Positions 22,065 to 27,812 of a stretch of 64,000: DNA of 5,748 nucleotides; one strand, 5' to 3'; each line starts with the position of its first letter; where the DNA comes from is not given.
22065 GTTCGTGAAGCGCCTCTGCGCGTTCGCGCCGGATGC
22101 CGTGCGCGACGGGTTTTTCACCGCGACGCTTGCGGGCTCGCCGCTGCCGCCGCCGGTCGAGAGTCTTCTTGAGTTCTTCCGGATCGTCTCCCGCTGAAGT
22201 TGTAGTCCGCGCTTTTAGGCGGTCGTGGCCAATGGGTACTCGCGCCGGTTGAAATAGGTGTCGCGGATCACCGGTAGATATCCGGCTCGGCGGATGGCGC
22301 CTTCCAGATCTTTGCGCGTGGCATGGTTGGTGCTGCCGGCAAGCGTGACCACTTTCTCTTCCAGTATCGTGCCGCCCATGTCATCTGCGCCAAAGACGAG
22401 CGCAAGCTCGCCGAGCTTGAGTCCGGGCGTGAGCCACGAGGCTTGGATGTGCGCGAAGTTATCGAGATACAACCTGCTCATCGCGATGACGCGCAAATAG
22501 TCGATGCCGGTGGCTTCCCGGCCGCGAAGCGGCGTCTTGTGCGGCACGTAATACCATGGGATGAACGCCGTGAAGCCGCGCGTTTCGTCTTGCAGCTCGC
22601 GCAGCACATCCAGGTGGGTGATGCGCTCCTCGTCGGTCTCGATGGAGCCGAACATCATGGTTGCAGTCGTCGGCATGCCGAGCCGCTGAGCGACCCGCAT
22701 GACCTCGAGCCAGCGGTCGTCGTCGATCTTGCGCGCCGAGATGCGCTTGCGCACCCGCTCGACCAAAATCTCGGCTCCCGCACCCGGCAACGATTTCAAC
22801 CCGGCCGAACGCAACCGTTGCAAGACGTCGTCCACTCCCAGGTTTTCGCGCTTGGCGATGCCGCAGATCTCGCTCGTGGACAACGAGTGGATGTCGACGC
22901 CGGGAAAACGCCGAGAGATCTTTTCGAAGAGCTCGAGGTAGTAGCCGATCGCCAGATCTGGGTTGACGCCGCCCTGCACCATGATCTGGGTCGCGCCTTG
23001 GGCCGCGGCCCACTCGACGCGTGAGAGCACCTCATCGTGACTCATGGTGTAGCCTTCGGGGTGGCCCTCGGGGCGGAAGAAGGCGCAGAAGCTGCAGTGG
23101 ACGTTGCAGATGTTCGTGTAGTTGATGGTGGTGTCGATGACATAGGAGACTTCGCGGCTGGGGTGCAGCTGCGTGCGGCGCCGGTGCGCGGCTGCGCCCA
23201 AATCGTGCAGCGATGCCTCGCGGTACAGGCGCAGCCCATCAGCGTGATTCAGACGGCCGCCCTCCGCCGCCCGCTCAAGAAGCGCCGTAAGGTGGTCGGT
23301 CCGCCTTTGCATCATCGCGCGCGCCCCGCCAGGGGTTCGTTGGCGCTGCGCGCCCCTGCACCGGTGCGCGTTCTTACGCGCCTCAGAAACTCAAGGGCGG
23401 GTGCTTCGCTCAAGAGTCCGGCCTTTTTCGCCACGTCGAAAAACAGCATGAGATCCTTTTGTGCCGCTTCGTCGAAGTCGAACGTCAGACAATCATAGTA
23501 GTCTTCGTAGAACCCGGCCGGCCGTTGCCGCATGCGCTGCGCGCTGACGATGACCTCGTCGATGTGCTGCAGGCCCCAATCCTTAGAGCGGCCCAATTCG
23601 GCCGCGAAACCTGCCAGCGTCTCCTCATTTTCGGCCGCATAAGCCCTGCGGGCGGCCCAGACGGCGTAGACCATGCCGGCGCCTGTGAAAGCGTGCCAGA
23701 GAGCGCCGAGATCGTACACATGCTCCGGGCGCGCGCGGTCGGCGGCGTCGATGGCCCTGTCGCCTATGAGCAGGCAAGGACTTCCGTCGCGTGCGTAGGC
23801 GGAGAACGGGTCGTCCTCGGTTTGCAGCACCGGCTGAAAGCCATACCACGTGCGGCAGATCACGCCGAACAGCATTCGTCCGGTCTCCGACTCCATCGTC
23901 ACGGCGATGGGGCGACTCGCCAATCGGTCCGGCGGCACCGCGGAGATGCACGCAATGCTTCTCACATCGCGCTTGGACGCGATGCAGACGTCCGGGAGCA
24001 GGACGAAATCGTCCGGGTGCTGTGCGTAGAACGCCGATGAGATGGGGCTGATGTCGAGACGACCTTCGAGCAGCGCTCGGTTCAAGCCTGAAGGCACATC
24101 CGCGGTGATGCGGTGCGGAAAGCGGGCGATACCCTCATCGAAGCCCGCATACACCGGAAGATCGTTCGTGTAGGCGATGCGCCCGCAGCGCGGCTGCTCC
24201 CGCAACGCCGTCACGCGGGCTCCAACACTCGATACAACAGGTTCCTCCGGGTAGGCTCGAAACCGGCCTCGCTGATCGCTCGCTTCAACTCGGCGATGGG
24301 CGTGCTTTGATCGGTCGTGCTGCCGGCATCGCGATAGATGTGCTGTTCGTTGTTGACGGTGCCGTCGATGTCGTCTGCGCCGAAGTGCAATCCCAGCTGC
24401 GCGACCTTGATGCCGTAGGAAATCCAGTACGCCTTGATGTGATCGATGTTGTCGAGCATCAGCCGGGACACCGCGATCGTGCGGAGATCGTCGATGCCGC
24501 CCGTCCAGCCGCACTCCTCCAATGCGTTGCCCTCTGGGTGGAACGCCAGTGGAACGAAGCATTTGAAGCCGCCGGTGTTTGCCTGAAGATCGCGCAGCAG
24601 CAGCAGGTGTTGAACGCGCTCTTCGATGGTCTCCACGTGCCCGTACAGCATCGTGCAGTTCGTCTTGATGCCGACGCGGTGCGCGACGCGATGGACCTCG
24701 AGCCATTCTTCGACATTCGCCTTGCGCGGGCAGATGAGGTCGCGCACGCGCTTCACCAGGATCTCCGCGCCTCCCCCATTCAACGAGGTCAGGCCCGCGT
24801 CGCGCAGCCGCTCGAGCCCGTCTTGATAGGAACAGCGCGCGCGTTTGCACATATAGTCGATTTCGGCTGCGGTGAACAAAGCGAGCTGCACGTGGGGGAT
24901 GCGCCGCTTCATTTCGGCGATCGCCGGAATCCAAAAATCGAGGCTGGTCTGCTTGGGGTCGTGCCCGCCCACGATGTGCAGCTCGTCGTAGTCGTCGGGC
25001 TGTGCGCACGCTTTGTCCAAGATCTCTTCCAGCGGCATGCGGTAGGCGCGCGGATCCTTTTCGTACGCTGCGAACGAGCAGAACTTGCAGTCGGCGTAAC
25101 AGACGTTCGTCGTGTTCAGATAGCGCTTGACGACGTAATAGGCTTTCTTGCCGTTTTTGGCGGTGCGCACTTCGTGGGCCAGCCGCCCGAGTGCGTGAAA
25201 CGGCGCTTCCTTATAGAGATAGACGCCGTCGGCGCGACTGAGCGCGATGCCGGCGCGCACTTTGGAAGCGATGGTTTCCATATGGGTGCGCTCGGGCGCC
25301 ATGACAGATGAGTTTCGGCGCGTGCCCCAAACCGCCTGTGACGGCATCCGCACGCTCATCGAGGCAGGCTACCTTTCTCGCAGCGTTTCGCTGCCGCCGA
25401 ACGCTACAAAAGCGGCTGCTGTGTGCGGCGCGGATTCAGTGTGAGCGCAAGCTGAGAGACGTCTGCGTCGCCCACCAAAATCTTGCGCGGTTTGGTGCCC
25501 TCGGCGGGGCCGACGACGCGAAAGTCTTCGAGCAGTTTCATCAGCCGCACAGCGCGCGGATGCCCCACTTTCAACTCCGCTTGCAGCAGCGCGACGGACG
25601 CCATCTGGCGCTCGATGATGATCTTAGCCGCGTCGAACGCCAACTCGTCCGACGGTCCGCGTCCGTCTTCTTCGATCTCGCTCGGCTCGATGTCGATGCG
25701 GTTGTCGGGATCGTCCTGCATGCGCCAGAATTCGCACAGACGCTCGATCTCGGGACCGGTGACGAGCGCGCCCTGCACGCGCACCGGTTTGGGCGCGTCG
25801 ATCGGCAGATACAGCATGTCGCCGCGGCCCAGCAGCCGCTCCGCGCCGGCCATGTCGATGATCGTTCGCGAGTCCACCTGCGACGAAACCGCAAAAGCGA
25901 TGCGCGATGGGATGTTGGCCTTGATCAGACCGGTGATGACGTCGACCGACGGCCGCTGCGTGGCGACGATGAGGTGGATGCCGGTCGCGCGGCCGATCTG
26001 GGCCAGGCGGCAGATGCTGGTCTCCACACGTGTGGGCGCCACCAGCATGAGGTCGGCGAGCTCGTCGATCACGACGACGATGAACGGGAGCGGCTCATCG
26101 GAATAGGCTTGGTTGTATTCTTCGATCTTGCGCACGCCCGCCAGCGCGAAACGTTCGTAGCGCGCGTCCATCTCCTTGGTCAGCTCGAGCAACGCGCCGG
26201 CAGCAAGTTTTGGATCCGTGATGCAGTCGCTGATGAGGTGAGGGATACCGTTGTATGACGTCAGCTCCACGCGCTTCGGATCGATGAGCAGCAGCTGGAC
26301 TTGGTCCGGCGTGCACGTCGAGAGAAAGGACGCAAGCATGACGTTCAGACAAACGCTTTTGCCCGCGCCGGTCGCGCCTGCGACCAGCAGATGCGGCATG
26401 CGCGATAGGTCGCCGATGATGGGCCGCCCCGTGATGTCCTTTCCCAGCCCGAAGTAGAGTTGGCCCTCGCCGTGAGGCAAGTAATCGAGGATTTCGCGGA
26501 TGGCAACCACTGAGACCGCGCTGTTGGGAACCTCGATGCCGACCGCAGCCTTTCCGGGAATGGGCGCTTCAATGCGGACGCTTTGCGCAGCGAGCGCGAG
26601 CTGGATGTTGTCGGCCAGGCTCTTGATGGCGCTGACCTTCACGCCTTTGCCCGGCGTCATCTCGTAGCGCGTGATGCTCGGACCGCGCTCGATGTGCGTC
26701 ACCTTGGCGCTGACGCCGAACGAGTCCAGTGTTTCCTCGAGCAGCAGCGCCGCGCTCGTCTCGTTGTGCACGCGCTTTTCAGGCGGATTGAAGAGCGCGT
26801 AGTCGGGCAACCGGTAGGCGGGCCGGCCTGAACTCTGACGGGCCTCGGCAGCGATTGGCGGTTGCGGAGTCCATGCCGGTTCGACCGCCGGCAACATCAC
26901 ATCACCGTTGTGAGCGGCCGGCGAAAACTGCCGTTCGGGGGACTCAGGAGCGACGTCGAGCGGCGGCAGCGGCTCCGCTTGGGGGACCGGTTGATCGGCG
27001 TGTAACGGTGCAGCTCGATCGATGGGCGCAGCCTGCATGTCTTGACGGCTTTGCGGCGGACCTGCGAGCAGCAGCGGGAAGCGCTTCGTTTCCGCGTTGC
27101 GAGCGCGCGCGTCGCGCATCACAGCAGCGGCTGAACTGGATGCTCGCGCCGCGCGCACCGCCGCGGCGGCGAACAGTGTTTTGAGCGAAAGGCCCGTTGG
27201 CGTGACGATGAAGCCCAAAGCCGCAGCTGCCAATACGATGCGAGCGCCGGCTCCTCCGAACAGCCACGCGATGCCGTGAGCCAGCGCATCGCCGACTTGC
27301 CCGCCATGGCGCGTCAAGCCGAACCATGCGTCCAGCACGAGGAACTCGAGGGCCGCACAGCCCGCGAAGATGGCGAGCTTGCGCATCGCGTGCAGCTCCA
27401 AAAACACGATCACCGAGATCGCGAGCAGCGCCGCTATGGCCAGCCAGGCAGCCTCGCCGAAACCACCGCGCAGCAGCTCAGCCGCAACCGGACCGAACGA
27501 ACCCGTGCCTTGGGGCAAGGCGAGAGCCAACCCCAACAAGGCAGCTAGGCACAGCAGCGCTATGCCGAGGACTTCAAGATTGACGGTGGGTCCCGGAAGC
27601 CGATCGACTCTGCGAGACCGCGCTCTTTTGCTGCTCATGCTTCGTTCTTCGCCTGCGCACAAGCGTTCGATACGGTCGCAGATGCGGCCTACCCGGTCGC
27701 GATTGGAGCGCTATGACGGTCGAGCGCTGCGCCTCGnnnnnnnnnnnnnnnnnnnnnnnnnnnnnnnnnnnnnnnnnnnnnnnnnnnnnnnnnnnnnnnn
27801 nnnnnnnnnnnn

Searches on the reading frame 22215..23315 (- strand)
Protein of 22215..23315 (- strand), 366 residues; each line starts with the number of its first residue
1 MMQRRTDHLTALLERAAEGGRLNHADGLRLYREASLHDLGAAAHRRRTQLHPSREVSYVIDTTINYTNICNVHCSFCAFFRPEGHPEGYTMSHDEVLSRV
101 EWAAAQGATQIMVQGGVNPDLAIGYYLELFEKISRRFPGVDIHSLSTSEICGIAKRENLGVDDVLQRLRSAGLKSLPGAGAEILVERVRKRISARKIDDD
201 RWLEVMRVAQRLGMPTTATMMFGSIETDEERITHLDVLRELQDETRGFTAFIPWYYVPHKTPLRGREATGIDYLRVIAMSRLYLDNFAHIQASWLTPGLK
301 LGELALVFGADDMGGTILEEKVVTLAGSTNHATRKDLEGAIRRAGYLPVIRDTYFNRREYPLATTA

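Call 14: search_protein_families(library=pfam, proteins=[window:22215-23315:-], max_evalue=0.00001)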
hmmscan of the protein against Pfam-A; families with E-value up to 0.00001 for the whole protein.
window:22215-23315:- (366 aa): 2 families
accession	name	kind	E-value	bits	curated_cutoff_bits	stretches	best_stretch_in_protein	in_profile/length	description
PF19288.4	CofH_C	-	1e-27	96.9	27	1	246-362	2-123/125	CofH/MqnC C-terminal region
PF04055.27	Radical_SAM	-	3.7e-23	82.9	29.5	1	64-236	1-164/166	Radical SAM superfamily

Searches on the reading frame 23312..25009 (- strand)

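Call 14: search_protein_families(library=pfam, proteins=[window:23312-25009:-], max_evalue=0.00001)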
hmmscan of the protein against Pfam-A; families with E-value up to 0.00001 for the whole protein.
window:23312-25009:- (565 aa): 1 family
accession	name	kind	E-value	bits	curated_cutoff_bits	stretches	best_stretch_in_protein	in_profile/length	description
PF02621.19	VitK2_biosynth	-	1.8e-58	198.4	26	1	274-528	2-251/252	Menaquinone biosynthesis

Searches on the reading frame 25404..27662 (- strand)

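Call 14: search_protein_families(library=pfam, proteins=[window:25404-27662:-], max_evalue=0.00001)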
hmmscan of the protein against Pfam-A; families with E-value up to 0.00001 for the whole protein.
window:25404-27662:- (752 aa): 3 families
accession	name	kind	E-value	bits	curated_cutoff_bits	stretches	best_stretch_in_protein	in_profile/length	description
PF01580.24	FtsK_SpoIIIE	-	6.8e-59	199.4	24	1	399-573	15-221/221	FtsK/SpoIIIE family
PF17854.6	FtsK_alpha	-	2.6e-28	98.6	22.9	1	285-380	1-101/101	FtsK alpha domain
PF09397.16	FtsK_gamma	-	1.2e-16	60.6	30.6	1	671-730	3-62/63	Ftsk gamma domain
